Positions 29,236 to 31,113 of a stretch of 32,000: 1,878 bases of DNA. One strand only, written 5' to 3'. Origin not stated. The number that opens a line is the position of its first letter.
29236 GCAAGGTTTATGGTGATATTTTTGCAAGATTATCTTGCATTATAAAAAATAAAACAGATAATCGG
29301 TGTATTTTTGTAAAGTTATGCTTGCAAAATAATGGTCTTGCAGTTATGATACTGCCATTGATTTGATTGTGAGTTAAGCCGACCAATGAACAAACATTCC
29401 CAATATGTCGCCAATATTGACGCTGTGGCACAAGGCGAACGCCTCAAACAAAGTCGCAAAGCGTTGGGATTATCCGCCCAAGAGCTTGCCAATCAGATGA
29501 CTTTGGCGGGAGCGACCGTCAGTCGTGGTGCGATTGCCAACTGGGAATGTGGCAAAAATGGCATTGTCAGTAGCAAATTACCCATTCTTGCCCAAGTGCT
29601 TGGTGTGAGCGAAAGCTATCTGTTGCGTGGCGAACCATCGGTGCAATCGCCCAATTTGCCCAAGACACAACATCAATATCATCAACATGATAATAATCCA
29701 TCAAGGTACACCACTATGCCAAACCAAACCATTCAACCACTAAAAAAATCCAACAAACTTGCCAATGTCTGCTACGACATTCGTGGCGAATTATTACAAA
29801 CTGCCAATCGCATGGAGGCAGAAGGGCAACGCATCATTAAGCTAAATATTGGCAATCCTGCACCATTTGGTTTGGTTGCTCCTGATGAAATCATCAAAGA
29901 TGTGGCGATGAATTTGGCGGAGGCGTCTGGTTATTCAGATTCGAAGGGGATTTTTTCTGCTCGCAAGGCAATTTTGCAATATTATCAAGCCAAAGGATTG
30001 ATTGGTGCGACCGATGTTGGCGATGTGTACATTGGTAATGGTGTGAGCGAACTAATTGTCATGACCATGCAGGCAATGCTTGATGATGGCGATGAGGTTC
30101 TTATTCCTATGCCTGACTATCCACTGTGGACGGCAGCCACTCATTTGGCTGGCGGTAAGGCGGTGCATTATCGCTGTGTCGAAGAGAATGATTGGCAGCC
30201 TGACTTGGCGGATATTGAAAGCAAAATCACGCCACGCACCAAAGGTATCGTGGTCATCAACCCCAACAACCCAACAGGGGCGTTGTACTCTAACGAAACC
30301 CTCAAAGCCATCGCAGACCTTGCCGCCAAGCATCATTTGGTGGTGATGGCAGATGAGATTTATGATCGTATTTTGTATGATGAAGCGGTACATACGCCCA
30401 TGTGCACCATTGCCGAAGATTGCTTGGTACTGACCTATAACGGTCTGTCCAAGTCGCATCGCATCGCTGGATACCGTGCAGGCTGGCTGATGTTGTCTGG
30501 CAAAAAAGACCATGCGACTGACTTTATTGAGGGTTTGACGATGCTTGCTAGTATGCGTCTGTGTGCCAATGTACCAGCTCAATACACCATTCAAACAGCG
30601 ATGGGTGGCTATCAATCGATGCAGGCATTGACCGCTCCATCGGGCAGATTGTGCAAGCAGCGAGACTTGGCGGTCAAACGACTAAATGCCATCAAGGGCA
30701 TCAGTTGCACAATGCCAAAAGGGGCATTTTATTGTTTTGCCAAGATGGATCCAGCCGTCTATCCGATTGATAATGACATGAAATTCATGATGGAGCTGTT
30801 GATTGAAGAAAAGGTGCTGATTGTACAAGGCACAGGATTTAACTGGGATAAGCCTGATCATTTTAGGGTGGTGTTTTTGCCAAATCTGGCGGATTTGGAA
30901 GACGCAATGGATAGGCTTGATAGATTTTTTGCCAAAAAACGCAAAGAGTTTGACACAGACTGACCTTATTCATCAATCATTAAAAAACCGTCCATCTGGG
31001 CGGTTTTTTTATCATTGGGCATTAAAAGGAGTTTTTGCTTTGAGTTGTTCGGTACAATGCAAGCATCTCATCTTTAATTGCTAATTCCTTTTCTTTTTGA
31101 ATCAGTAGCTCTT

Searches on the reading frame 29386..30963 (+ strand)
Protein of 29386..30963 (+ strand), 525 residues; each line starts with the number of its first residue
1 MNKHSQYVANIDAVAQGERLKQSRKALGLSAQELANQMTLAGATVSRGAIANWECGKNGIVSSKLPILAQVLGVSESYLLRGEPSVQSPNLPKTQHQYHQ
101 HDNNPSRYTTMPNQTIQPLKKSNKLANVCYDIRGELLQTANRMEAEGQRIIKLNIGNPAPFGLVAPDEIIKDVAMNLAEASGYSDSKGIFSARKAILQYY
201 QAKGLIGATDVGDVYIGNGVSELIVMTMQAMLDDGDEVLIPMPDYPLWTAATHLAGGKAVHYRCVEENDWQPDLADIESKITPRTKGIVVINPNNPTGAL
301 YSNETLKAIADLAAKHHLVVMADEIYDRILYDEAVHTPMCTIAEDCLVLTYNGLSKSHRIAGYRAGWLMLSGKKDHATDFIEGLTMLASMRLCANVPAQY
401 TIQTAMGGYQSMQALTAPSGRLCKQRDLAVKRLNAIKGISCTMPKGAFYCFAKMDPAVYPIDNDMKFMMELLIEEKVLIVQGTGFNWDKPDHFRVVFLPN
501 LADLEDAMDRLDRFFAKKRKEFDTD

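Call 92: search_protein_families(library=pfam, proteins=[window:29386-30963:+], max_evalue=0.00001)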
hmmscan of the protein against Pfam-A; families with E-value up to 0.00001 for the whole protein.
window:29386-30963:+ (525 aa): 3 families
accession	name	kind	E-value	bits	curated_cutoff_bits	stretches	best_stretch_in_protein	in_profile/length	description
PF00155.27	Aminotran_1_2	-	8.4e-56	190.1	19.7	1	150-511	3-361/361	Aminotransferase class I and II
PF01041.23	DegT_DnrJ_EryC1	-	2e-07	31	19.8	1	218-323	47-145/360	DegT/DnrJ/EryC1/StrS aminotransferase family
PF12844.13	HTH_19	-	4.2e-07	30.2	30.2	1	17-83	1-62/64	Helix-turn-helix domain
